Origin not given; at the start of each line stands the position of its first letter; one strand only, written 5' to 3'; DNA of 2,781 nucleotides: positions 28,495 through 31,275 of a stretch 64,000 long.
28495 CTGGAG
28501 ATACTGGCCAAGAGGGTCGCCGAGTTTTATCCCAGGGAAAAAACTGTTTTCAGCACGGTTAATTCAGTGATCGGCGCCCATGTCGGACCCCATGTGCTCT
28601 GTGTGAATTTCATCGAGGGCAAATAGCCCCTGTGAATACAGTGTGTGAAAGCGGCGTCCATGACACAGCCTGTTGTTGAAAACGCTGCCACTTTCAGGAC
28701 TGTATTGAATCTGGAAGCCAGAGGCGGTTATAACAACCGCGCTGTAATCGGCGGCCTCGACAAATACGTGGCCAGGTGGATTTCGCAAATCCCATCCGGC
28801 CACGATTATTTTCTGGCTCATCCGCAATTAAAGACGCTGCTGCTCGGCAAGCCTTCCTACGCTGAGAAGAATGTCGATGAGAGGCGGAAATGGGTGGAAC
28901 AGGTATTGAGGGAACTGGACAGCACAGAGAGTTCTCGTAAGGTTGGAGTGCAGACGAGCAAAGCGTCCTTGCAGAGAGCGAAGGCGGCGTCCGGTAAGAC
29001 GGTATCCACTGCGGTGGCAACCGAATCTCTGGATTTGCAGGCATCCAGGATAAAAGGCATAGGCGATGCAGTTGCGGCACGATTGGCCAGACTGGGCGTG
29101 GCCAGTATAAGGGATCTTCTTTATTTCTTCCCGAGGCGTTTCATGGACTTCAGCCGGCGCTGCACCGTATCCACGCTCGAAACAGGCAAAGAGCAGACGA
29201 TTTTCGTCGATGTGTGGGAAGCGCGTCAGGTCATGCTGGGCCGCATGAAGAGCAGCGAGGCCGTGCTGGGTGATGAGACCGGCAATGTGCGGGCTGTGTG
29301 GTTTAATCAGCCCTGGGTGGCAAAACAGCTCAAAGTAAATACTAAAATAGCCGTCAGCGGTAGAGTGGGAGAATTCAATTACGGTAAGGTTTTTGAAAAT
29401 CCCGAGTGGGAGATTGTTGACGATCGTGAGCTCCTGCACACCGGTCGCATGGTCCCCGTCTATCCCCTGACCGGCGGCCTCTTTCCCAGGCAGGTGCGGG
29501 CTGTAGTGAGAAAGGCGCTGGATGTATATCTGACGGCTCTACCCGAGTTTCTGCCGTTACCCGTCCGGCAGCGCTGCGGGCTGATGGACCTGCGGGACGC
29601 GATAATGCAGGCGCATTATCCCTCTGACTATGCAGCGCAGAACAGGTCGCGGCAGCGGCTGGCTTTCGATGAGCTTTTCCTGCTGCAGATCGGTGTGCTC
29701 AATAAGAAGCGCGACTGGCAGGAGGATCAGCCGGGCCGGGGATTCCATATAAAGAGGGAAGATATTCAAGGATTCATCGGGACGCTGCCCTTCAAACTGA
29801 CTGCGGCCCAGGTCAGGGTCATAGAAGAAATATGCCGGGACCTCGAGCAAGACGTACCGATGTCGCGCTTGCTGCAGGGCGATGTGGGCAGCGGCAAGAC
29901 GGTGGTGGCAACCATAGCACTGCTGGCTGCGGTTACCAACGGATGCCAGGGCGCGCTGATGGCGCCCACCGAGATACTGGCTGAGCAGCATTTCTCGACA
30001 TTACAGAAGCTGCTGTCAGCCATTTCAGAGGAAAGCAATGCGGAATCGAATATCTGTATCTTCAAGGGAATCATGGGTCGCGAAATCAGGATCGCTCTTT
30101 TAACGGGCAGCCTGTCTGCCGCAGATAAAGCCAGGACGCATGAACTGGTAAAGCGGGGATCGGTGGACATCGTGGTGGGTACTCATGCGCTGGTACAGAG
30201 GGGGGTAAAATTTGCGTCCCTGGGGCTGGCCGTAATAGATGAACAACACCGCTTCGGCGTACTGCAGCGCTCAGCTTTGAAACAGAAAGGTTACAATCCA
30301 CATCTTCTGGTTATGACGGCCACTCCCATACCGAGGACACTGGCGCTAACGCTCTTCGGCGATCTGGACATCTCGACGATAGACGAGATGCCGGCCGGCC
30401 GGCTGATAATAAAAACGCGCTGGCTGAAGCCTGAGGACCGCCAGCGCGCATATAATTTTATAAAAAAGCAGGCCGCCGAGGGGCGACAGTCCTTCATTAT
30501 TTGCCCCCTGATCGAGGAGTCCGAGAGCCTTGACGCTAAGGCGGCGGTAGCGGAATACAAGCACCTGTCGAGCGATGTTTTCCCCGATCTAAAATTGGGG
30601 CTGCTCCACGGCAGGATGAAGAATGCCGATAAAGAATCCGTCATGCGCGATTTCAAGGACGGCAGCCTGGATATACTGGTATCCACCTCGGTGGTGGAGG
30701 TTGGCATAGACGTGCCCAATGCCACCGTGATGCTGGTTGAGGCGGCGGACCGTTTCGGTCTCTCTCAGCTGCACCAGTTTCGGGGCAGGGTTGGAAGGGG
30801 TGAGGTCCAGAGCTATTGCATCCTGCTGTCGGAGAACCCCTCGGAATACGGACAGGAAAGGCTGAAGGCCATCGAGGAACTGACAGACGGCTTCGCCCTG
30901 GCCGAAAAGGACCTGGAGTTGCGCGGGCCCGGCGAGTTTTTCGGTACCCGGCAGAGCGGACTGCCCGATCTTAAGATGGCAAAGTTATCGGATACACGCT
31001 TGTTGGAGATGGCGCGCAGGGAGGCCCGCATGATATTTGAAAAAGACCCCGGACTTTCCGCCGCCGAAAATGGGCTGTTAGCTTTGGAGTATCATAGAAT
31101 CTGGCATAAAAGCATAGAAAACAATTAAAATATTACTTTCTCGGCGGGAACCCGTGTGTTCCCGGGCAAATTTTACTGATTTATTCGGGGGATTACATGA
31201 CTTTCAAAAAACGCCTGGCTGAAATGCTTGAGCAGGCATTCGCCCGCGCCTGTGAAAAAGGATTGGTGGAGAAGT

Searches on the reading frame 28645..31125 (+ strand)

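Call 40: search_protein_families(library=pfam, proteins=[window:28645-31125:+], max_evalue=0.00001)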
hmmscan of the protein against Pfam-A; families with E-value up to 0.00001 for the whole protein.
window:28645-31125:+ (827 aa): 7 families
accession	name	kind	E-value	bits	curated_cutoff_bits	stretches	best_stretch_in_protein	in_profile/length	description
PF17191.10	RecG_wedge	-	7.1e-24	84.7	23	1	136-292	5-159/162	RecG wedge domain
PF00271.37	Helicase_C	-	3e-21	76.2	23.5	1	609-718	11-108/110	Helicase conserved C-terminal domain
PF00270.35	DEAD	-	2.6e-19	70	26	1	387-566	2-164/167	DEAD/DEAH box helicase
PF19833.4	RecG_dom3_C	-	1.6e-15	57.3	26.8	1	748-824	3-81/87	ATP-dependent DNA helicase RecG, domain 3, C-terminal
PF04851.21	ResIII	-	3.5e-08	34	22.5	1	383-561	2-162/164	Type III restriction enzyme, res subunit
PF01336.31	tRNA_anti-codon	-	2.9e-07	30.7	27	1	205-257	19-74/75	OB-fold nucleic acid binding domain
PF22590.2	Cas3-like_C_2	-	8.5e-06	26.4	27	0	633-719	14-104/106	CRISPR-associated nuclease/helicase Cas3, C-terminal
